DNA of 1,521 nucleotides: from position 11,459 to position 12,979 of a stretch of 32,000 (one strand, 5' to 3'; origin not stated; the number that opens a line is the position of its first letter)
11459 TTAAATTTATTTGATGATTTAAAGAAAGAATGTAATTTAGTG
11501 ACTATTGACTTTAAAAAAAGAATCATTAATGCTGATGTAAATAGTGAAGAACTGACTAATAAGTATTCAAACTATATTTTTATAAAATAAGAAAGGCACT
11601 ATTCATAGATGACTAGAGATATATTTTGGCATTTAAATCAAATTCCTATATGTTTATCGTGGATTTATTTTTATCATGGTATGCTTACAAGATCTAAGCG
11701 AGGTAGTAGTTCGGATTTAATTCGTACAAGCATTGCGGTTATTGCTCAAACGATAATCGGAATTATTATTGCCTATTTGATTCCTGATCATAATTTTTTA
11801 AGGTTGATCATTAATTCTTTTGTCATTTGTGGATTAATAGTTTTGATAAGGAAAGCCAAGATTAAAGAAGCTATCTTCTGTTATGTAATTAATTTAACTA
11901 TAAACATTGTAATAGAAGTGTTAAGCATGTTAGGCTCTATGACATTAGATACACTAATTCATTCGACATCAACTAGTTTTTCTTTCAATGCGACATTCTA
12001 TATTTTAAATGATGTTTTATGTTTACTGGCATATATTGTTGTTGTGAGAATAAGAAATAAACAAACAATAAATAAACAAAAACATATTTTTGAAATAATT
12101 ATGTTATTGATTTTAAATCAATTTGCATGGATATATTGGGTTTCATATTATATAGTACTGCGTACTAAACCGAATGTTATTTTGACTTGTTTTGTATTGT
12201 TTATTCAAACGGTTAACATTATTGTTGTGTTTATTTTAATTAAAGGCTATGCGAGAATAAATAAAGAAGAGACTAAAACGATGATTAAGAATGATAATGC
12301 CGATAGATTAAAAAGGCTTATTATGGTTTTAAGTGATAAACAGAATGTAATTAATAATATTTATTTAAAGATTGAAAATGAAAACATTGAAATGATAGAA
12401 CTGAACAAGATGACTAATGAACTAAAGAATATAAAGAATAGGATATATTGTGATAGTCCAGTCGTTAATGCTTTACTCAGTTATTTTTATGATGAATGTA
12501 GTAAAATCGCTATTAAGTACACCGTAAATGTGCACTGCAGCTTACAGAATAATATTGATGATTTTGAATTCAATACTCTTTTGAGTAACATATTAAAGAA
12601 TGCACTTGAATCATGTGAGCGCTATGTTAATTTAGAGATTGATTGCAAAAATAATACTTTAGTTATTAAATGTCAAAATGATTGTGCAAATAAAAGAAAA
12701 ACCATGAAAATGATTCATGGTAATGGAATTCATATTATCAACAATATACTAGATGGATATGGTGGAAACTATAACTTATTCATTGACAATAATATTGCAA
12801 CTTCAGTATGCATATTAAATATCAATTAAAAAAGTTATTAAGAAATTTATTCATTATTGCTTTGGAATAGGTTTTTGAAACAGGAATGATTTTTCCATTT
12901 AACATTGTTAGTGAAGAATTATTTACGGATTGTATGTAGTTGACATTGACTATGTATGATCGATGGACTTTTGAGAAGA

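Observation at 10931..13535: Histidine kinase functions split over two adjacent membrane proteins, with a convergent overlapping LytTR regulator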

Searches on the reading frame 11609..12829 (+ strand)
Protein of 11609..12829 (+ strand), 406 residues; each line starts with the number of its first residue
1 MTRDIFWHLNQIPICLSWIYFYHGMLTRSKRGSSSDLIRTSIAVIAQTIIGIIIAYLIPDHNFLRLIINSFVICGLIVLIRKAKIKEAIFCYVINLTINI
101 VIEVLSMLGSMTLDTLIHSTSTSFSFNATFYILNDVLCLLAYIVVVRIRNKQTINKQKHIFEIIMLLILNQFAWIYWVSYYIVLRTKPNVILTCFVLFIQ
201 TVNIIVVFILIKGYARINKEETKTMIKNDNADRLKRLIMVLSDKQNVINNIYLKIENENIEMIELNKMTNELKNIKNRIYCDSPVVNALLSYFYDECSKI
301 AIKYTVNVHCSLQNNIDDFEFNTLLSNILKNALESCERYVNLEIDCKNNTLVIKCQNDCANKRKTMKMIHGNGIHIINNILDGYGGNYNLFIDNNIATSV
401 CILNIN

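Call 3: search_protein_families(library=pfam, proteins=[window:11609-12829:+], max_evalue=1)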
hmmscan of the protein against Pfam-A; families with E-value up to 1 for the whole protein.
window:11609-12829:+ (406 aa): 2 families
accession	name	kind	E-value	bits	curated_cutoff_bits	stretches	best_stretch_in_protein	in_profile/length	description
PF14501.12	HATPase_c_5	-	2.8e-09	37.3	22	1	318-396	3-94/102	GHKL domain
PF20177.3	DUF6542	-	0.0084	16.5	27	0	3-84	51-120/123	Domain of unknown function (DUF6542)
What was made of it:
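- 11609..12829 (+): Gene B (406 aa): a 7-TM sensor with a His-less helical hairpin and an ATP-binding CA domain. HATPase_c_5 at E 2.8e-9 (call 3).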

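Call 4: search_protein_families(library=ncbifam, proteins=[window:11609-12829:+], max_evalue=1)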
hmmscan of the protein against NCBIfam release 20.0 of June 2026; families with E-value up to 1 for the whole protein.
window:11609-12829:+ (406 aa): 1 family
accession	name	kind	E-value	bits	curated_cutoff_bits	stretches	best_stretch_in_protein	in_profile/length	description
NF009451.0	PRK12809.1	equivalog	0.066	11.5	1154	1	269-368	184-281/639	formate-dependent uric acid utilization protein YgfT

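Call 10: find_homologous_proteins(query=window:11609-12829:+, max_evalue=0.001)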
Query window:11609-12829:+ (406 aa): 2 proteins with E <= 0.001 among 5536 candidates.
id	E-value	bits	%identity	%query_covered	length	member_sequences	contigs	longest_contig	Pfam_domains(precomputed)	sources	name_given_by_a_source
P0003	8.8e-259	876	100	100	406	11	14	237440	PF14501.13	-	-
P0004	1.8e-210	717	84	100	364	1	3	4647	PF14501.13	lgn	-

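Call 13: find_encoding_contigs(protein=P0004, flank=10000)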
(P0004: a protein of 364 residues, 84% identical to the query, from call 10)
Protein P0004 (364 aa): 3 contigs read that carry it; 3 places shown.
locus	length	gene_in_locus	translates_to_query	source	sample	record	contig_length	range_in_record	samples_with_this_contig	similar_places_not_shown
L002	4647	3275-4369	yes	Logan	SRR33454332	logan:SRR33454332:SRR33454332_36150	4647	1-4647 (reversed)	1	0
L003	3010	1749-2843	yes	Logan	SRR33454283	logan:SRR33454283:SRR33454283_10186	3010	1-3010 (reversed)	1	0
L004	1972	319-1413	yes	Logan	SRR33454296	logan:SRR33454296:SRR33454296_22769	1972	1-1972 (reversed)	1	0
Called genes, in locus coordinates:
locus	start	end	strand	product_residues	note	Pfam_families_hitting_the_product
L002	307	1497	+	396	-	PF00291:PALP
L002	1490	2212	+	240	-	PF00290:Trp_syntA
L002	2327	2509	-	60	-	-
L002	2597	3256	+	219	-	-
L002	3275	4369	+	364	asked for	PF14501:HATPase_c_5 (weak)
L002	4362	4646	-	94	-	?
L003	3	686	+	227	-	?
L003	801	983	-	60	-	-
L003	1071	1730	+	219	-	-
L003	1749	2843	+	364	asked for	PF14501:HATPase_c_5 (weak)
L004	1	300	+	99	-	?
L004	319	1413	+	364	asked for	PF14501:HATPase_c_5 (weak)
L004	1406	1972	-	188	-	?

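Call 20: search_solved_structures(query=window:11609-12826:+, max_evalue=10, show_alignments=3)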
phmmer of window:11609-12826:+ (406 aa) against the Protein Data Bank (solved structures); distinct sequences matched with E-value up to 10: 1.
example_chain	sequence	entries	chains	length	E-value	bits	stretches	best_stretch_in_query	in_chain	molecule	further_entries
3b90_A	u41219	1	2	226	5.3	9.2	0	354-403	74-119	Endo-pectate lyase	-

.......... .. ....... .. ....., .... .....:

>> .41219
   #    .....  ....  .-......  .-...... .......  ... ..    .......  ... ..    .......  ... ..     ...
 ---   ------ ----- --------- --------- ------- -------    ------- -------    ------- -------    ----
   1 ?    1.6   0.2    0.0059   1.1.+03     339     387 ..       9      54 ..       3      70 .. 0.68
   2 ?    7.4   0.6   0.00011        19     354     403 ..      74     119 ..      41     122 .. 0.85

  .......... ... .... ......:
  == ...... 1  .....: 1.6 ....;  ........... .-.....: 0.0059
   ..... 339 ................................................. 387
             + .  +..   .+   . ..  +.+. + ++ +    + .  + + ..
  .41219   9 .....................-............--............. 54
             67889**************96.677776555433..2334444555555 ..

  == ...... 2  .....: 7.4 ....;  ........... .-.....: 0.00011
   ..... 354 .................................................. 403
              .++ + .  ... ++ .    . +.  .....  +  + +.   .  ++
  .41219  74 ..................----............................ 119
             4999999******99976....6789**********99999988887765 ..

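Call 43: find_homologous_proteins(query=A4, max_evalue=1e-10)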
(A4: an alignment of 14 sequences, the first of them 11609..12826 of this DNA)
Query A4 (14 sequences) (406 aa, profile of the alignment): 8 proteins with E <= 1e-10 among 8000 candidates.
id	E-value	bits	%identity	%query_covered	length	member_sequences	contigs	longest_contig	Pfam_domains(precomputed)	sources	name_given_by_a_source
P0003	3.0e-129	450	100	100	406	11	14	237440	PF14501.13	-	-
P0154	1.7e-114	401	24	83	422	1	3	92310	PF14501.13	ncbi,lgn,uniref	ncbi:MAG: GHKL domain-containing protein [Anaerorhabdus sp.]|uniref:GHKL domain-containing protein n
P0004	8.7e-108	379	84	100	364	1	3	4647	PF14501.13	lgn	-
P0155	1.2e-94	336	29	36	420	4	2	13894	PF14501.13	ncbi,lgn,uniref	ncbi:GHKL domain-containing protein [Anaerorhabdus sp.]|uniref:GHKL domain-containing protein n=1 Ta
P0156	3.2e-15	74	24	43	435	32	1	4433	PF14501.13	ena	-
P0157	6.5e-15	73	24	27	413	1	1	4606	PF14501.13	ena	-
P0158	2.9e-14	71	24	45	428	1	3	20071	PF02518.32,PF14501.13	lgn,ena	-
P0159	2.9e-12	64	26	27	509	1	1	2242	PF14501.13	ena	-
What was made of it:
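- Tried and rejected: The B-family profile search through the word index missed the Holdemania proteins and returned only the Anaerorhabdus ones (call 43).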

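Call 44: find_encoding_contigs(protein=P0155, flank=5000, max_places=3)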
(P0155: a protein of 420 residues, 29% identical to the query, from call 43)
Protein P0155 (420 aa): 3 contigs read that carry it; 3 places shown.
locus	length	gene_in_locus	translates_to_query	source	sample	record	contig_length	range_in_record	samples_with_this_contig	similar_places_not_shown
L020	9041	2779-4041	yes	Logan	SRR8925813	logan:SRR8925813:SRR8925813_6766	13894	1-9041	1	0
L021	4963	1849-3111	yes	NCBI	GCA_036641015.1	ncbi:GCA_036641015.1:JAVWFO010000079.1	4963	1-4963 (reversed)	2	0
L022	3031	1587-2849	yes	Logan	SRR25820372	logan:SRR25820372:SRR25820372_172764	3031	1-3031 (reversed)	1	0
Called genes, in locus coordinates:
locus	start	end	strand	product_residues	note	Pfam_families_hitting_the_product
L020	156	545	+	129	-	-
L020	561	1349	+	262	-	-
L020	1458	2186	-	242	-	PF00072:Response_reg, PF04397:LytTR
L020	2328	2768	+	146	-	-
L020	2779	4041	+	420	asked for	PF14501:HATPase_c_5 (faint)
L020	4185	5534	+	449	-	PF13173:AAA_14, PF13635:DUF4143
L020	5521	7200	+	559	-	-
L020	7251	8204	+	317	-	PF00535:Glycos_transf_2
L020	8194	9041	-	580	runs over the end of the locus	-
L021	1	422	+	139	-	?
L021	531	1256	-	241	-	PF00072:Response_reg, PF04397:LytTR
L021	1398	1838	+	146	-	-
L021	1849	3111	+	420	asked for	PF14501:HATPase_c_5 (faint)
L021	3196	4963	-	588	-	?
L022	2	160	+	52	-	?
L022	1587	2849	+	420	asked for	PF14501:HATPase_c_5 (faint)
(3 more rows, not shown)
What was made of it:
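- B-baited hits also have A upstream (calls 43, 44).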

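Call 45: find_encoding_contigs(protein=P0003, flank=3000, max_places=6)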
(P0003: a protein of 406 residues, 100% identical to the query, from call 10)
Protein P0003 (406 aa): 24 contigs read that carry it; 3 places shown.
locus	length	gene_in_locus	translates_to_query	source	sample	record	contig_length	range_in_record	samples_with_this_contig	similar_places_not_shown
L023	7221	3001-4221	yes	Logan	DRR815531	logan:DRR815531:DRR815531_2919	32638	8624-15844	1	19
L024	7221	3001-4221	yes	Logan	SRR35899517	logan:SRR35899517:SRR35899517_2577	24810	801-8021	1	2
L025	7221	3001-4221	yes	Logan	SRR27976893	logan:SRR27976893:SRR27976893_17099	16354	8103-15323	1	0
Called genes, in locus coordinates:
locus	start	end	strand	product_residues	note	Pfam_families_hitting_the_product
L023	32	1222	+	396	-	PF00291:PALP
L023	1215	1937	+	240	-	PF00290:Trp_syntA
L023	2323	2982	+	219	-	-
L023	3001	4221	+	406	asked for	PF14501:HATPase_c_5 (weak)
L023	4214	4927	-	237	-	PF00072:Response_reg (faint), PF04397:LytTR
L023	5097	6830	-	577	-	PF00664:ABC_membrane, PF02463:SMC_N (weak), PF00005:ABC_tran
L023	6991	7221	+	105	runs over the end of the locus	PF03551:PadR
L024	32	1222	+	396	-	PF00291:PALP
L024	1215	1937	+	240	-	PF00290:Trp_syntA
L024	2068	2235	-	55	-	-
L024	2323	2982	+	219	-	-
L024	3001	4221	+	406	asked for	PF14501:HATPase_c_5 (weak)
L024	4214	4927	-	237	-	PF00072:Response_reg (weak), PF04397:LytTR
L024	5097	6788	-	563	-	PF00664:ABC_membrane, PF00005:ABC_tran, PF02463:SMC_N (weak)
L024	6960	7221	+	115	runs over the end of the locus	PF03551:PadR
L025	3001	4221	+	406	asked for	PF14501:HATPase_c_5 (weak)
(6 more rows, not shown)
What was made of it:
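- Checked: The trpB and trpA ORFs rely on precomputed hits from calls 13 and 45.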

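Call 64: predict_structure(alignment_id=A7)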
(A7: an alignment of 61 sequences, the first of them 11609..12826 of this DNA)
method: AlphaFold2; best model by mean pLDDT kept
length: 406 residues; sequences in the alignment: 61
mean_pLDDT: 83.0   pTM: 0.60
mean pLDDT of the five models: 83.0, 82.1, 80.4, 79.0, 78.2
residues with pLDDT >= 90: 154; 70-90: 197; 50-70: 54; < 50: 1
segments of 3 or more residues with pLDDT < 50: none
pLDDT, mean of each block of 10 residues (from residue 1): 83 91 80 86 92 92 87 91 87 87 82 76 66 89 87 57 62 65 58 74 77 79 78 76 79 71 75 78 90 93 96 86 94 95 96 95 79 91 96 95 93
secondary structure, 60 per line:
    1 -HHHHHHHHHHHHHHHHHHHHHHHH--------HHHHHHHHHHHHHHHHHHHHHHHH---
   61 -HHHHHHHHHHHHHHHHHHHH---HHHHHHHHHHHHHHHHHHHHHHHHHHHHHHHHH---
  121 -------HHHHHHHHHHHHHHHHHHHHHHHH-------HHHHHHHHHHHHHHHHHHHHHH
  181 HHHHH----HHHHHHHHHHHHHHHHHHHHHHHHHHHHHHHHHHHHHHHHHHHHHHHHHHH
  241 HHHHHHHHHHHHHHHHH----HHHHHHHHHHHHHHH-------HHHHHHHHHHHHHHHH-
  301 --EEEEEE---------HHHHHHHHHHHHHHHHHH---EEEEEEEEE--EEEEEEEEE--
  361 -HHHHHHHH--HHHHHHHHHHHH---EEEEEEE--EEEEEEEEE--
elements in order: H2-25 H34-57 H62-81 H85-117 H128-151 H159-185 H190-257 H262-276 H284-299 E303-308 H318-335 E339-347 E350-358 H362-369 H372-383 E387-393 E396-404
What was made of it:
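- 11609..12829 (+): AlphaFold2 model, pLDDT 83 (call 64).
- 12254..12448 (+): B residues 216-280: DHp-like hairpin without His. It is about 13 residues shorter than canonical. Leu253 (12365-12367) occupies the phospho-His column, and K244-Q245 are invariant. The AlphaFold2 helix runs to residue 257, so position 253 is only 4 residues from the turn (call 64).
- The hairpin is truncated at that level (call 64).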

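Call 67: fold_search(model_id=the predicted structure, library=pdb)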
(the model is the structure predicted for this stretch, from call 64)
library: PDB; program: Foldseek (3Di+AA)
matches with E <= 10: 756; with E <= 0.001: 274
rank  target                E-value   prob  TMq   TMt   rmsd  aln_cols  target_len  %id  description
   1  9eut_A                7.5e-08  1.00  0.27  0.16  29.1       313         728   12  Cryo-EM structure of the full-length Pseudomonas aeruginosa bacteriophytochrome in its Pr state (released 2024-09-04)
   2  6e95_A                2.1e-07  1.00  0.30  0.47   9.7       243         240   15  Chimeric structure of Saccharomyces cerevisiae GCN4 leucine zipper fused to Staphylococcus aureus AgrC cytoplasmic his (released 2019-02-27)
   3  6e52_A                2.9e-07  1.00  0.29  0.46   9.6       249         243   14  Chimeric structure of Saccharomyces cerevisiae GCN4 leucine zipper fused to Staphylococcus aureus AgrC cytoplasmic his (released 2019-02-27)
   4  4bxi                  3.3e-07  1.00  0.29  0.77   2.1       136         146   13  Crystal structure of ATP binding domain of AgrC from Staphylococcus aureus (released 2014-06-04)
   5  3cgz_C                4.3e-07  1.00  0.27  0.73   3.8       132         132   15  Crystal Structure of Salmonella Sensor Kinase PhoQ catalytic domain (released 2008-05-13)
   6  8dvq                  4.5e-07  1.00  0.25  0.72   2.9       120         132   19  CA domain of VanSA histidine kinase (released 2023-03-22)
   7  3cgz_B                5.0e-07  1.00  0.25  0.68   5.0       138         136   17  Crystal Structure of Salmonella Sensor Kinase PhoQ catalytic domain (released 2008-05-13)
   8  3ehj_A                6.3e-07  1.00  0.25  0.46  19.6       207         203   15  Crystal structure of DesKC-H188V in complex with AMP-PCP (released 2009-09-15)
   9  8isk_B                7.4e-07  1.00  0.26  0.13  11.8       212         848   12  Pr conformer of Zea mays phytochrome A1 - ZmphyA1-Pr (released 2023-08-09)
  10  6e52_B                9.2e-07  1.00  0.29  0.46   9.1       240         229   13  Chimeric structure of Saccharomyces cerevisiae GCN4 leucine zipper fused to Staphylococcus aureus AgrC cytoplasmic his (released 2019-02-27)
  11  9a5d_A                1.0e-06  1.00  0.25  0.17  15.1       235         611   16  Integrative model of WALK-YYCH by crosslinking MS and deep learning (released 2024-09-18)
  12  3gig_B                1.1e-06  1.00  0.27  0.52  19.8       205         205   16  Crystal structure of phosphorylated DesKC in complex with AMP-PCP (released 2009-09-15)
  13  8dwz                  1.2e-06  1.00  0.26  0.75   2.7       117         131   20  CA domain of VanSA histidine kinase, 7 keV data (released 2023-03-22)
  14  3ehj_B                1.3e-06  1.00  0.24  0.44  18.1       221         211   13  Crystal structure of DesKC-H188V in complex with AMP-PCP (released 2009-09-15)
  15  6rgz_A                1.3e-06  1.00  0.25  0.41  11.0       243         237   15  Revisiting pH-gated conformational switch. Complex HK853-RR468 pH 6.5 (released 2020-02-19)
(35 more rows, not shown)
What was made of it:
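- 11609..12829 (+): Foldseek match to the AgrC CA domain 4BXI, TM-score 0.77, rmsd 2.1 A (call 67).
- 12449..12826 (+): B residues 281-406: CA (GHKL) domain. N-box at 12572-12613 (N327, N331, A332), G1-equivalent IKCQNDC at 12665-12685 (N357), G2 HGNG within 12701-12766 (K367, G371, G373). Structural match to CA domains (call 67).
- On HPK10 / AgrC-type histidine kinase (applied to B): Fold match to AgrC 4BXI (call 67).
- Closest known: AgrC/AgrA-type. Same: B has a polytopic 7-TM sensor and a HATPase_c_5 CA domain that superposes on the AgrC CA domain (calls 3, 67).
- B's CA model superposes on AgrC 4BXI at TM-score 0.77 and rmsd 2.1 A (call 67).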

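Call 68: search_solved_structures(query=A7, max_evalue=1, show_alignments=3)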
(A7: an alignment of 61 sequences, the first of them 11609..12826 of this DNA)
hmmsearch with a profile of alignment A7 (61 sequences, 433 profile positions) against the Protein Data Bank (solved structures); distinct sequences matched with E-value up to 1: 83 (the best 60 are shown).
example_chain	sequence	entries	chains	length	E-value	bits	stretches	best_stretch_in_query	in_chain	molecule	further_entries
6e52_A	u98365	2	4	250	9.2e-18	67.3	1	212-408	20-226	Staphylococcus aureus AgrC histidine kinase module fused to Saccharomyces cerevisiae GCN4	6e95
4bxi_A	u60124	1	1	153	1.2e-10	43.9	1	300-408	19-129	ACCESSORY GENE REGULATOR PROTEIN C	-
1id0_A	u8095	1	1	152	6.4e-08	34.8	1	295-413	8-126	PHOQ HISTIDINE KINASE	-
3cgy_A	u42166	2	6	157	2e-07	33.2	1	295-413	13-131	Virulence sensor histidine kinase phoQ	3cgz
9jr0_A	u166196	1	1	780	6.3e-07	31.6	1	119-250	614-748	Metabotropic GABA-B receptor subtype 1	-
9m08_C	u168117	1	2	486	1.1e-06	30.7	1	274-430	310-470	histidine kinase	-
8dvq_A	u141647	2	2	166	1.5e-06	30.3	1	331-425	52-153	Sensor protein VanS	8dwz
7zp0_A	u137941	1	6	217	2.4e-05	26.3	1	333-429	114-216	Sensor protein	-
3a0t_A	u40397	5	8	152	2.5e-05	26.3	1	307-423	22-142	Sensor protein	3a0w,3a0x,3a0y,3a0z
3d36_A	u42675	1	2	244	3e-05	26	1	338-431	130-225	Sporulation kinase B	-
9jfj_A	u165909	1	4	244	9.3e-05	24.4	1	294-423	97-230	Sensor histidine kinase ZraS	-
4i5s_A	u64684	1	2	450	0.00049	22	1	326-430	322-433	Putative histidine kinase CovS; VicK-like protein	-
9p6i_A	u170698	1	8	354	0.00089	21.2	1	309-430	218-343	histidine kinase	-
8eat_B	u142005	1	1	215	0.0016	20.3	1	149-228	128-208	Vacuolar ATPase assembly integral membrane protein VPH2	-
1i58_A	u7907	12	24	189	0.0019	20.1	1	392-430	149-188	CHEMOTAXIS PROTEIN CHEA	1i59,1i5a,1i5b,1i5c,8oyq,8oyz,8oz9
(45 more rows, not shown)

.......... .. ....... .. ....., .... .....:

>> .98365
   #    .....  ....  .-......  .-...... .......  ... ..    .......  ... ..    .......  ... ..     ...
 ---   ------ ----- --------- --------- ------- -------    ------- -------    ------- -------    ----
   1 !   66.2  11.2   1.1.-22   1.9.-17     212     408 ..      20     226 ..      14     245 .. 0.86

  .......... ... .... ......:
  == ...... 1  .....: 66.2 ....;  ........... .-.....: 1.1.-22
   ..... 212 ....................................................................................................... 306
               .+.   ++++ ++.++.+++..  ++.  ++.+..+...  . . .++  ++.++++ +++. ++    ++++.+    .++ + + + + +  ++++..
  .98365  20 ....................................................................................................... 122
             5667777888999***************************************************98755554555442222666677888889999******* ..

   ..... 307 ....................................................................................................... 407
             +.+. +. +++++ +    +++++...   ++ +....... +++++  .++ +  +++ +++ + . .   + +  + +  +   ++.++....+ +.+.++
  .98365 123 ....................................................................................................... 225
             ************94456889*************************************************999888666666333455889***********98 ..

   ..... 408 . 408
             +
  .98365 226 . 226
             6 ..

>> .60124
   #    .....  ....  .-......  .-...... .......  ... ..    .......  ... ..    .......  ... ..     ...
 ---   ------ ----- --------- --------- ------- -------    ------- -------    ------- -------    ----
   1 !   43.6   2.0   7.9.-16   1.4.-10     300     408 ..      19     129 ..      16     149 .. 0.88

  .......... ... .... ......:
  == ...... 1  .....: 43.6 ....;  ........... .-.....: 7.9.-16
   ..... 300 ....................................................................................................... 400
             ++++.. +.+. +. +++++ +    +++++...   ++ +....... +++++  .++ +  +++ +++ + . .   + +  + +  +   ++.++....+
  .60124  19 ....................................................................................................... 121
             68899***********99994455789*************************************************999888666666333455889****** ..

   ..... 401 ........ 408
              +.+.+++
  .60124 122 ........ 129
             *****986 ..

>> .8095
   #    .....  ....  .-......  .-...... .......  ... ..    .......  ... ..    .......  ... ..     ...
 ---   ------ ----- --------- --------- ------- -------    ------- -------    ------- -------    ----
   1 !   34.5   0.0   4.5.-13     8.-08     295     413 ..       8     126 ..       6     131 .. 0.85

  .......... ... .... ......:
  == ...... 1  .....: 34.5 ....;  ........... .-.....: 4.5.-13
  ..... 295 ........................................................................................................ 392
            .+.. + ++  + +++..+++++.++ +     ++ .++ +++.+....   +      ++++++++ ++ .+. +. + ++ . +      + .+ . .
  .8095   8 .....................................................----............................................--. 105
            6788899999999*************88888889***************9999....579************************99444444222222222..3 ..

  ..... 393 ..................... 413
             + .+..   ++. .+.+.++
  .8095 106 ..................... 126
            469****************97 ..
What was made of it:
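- Closest known: AgrC/AgrA-type. Same: A's H-box aligns with AgrC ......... (call 68).
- The HPK10 profile hits AgrC 6E52 at E 9e-18 (call 68).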
